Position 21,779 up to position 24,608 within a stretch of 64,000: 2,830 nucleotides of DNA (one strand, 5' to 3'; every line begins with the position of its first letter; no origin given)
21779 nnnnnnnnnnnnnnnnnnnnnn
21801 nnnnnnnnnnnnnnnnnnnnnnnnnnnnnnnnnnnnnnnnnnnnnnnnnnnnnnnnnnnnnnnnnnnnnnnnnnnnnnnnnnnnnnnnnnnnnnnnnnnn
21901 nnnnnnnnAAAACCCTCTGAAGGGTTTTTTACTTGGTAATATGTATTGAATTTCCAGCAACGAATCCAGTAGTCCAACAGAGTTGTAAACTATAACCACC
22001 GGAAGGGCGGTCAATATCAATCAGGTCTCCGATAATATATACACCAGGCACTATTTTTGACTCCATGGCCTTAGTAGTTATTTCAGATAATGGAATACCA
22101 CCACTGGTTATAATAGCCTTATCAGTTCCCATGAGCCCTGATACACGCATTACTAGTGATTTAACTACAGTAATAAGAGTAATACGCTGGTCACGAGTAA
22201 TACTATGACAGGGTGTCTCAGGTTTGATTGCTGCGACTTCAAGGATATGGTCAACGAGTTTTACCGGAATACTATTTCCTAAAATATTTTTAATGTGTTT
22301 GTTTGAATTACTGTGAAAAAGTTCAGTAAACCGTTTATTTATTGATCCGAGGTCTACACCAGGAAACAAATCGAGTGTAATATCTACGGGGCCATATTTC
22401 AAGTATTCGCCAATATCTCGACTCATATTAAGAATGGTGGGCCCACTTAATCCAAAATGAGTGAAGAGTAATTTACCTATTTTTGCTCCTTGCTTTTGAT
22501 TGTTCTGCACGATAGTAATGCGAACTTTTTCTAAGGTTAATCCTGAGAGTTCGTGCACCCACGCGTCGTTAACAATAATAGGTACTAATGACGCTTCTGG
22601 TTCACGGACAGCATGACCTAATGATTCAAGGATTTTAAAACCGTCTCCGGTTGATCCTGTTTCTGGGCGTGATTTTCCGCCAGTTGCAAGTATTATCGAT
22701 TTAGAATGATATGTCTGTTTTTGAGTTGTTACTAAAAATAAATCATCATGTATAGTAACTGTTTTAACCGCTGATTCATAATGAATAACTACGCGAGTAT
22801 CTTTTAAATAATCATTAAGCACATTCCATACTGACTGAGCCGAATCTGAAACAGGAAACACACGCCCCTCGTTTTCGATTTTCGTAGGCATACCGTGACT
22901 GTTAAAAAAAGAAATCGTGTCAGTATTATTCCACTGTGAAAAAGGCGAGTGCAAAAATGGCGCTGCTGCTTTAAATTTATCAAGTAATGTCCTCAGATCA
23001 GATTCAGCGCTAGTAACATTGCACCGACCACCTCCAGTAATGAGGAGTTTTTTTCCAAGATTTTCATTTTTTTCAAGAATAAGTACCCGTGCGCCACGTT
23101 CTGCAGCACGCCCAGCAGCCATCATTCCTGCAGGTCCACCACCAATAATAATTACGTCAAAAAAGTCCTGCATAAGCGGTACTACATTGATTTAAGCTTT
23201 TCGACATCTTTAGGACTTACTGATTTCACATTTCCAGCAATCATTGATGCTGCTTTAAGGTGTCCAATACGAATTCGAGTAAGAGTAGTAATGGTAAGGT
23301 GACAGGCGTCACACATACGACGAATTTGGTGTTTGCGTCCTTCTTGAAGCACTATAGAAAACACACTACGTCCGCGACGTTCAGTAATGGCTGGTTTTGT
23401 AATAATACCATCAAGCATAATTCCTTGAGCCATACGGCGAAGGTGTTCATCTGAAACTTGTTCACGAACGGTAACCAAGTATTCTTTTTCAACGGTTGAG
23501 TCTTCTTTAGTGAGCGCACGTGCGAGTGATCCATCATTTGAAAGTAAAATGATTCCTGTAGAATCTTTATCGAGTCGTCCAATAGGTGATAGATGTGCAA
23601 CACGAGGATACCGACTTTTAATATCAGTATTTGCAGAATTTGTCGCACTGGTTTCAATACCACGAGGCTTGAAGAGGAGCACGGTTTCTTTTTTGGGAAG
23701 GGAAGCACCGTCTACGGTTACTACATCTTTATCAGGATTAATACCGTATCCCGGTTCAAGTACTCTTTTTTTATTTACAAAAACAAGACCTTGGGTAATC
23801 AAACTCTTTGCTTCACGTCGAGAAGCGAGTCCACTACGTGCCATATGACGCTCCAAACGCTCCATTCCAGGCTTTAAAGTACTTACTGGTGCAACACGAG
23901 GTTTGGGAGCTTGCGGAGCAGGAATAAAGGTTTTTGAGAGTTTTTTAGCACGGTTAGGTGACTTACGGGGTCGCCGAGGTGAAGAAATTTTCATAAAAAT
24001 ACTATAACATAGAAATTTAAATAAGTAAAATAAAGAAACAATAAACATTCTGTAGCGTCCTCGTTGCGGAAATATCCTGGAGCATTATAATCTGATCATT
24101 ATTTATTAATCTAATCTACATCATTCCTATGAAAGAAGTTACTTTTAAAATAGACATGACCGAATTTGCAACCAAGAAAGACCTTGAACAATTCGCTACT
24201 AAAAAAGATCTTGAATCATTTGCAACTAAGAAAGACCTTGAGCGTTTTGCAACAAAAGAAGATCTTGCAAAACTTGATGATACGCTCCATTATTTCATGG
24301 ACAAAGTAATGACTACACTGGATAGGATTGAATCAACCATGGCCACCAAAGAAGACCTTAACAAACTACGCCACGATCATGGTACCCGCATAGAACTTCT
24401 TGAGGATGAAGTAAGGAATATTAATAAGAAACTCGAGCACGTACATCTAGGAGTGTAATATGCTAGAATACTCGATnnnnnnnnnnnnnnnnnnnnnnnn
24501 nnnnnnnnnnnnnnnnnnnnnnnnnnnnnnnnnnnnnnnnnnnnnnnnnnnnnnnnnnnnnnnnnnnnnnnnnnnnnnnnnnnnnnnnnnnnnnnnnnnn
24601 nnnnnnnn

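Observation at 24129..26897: Pif1-family helicase followed by an RNase H-fold (YprB/MrfB-like) 3'-5' exonuclease: a helicase-exonuclease cassette analogous to MrfAB but with a different helicase family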

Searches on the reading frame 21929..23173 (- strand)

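Call 3: search_protein_families(library=pfam, proteins=[window:21929-23173:-], max_evalue=0.01)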
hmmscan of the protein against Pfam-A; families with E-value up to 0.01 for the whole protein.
window:21929-23173:- (414 aa): 15 families
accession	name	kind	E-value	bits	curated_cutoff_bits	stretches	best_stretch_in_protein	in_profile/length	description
PF03486.20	HI0933_like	-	1.7e-80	270.4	50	1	5-408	1-243/244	HI0933-like protein Rossmann domain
PF22780.1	HI0933_like_1st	-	5.3e-33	114.6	27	1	194-355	2-165/165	HI0933-like protein barrel and H2TH domain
PF13738.12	Pyr_redox_3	-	3.5e-14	53.2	30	2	118-172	86-140/305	Pyridine nucleotide-disulphide oxidoreductase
PF00890.30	FAD_binding_2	-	5.3e-12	46.1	20.4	1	6-57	1-52/414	FAD binding domain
PF07992.20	Pyr_redox_2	-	7.3e-12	45.7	26.1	1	5-170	1-113/291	Pyridine nucleotide-disulphide oxidoreductase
PF12831.13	FAD_oxidored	-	9e-10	38.8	27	1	6-164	1-144/416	FAD dependent oxidoreductase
PF01266.30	DAO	-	7.3e-09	36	27.9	1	6-40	1-35/353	FAD dependent oxidoreductase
PF13450.12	NAD_binding_8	-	7.5e-07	29.8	21.9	1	9-40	1-32/68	NAD(P)-binding Rossmann-like domain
PF01134.28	GIDA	-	1.2e-06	28.4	22.1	1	6-37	1-33/391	Glucose inhibited division protein A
PF01494.25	FAD_binding_3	-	2.4e-06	27.5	22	1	6-37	3-34/349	FAD binding domain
PF13454.12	NAD_binding_9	-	5.7e-05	23.6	21.8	0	117-165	105-153/155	FAD-NAD(P)-binding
PF01262.27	AlaDh_PNT_C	-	0.00013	21.9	23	1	6-56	30-81/214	Alanine dehydrogenase/PNT, C-terminal domain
PF00070.33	Pyr_redox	-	0.00041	21.3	22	0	7-40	2-35/82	Pyridine nucleotide-disulphide oxidoreductase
PF01946.23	Thi4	-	0.00059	19.6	26.2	1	6-42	19-56/235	Thi4 family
PF05834.18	Lycopene_cycl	-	0.0019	17.8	23.4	1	6-38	1-35/380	Lycopene cyclase protein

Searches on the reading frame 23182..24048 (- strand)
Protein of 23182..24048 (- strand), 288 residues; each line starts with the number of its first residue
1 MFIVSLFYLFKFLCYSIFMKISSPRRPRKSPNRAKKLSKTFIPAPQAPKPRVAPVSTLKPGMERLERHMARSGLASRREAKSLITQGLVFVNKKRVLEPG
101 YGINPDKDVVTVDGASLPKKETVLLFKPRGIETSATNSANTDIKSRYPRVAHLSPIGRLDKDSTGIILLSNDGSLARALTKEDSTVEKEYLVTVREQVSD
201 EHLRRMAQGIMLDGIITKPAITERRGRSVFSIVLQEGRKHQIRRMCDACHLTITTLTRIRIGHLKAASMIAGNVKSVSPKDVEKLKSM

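Call 3: search_protein_families(library=pfam, proteins=[window:23182-24048:-], max_evalue=0.01)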
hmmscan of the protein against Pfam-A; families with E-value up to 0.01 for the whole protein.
window:23182-24048:- (288 aa): 2 families
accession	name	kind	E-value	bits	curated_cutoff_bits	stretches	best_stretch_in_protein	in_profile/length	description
PF00849.27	PseudoU_synth_2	-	3.3e-21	76.5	26.8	1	123-247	3-151/152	RNA pseudouridylate synthase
PF01479.30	S4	-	4.5e-10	39.6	22.8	1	64-106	2-45/48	S4 domain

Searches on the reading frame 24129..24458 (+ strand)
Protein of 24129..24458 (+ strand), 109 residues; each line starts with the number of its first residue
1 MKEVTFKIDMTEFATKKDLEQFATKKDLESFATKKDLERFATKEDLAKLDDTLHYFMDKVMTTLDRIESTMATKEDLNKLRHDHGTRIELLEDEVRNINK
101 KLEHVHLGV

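Call 3: search_protein_families(library=pfam, proteins=[window:24129-24458:+], max_evalue=0.01)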
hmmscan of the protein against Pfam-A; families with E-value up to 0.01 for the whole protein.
window:24129-24458:+ (109 aa): 1 family
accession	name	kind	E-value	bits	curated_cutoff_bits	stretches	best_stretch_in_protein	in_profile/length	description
PF10805.13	DUF2730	-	0.0086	16.6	24.9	0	38-104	27-88/102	Protein of unknown function (DUF2730)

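Call 4: search_protein_families(library=ncbifam, proteins=[window:24129-24458:+], max_evalue=0.01)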
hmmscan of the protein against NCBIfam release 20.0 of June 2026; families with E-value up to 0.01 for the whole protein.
window:24129-24458:+ (109 aa): 0 families

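Call 5: search_protein_families(library=padloc, proteins=[window:24129-24458:+], max_evalue=0.01)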
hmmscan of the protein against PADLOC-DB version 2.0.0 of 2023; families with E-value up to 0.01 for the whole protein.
window:24129-24458:+ (109 aa): 0 families

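Call 6: search_protein_families(library=phrogs, proteins=[window:24129-24458:+], max_evalue=0.001)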
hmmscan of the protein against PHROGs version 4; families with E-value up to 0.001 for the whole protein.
window:24129-24458:+ (109 aa): 4 families
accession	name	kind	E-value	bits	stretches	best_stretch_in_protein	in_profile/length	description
phrog_30808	-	unknown function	7.7e-07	29.3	1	7-51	53-97/397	-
phrog_19741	-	unknown function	2.3e-05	24.3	1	5-54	482-531/663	-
phrog_17872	-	unknown function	0.00041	21.8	0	67-103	37-69/100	-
phrog_23020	-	unknown function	0.0006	20.6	0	21-67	11-56/69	-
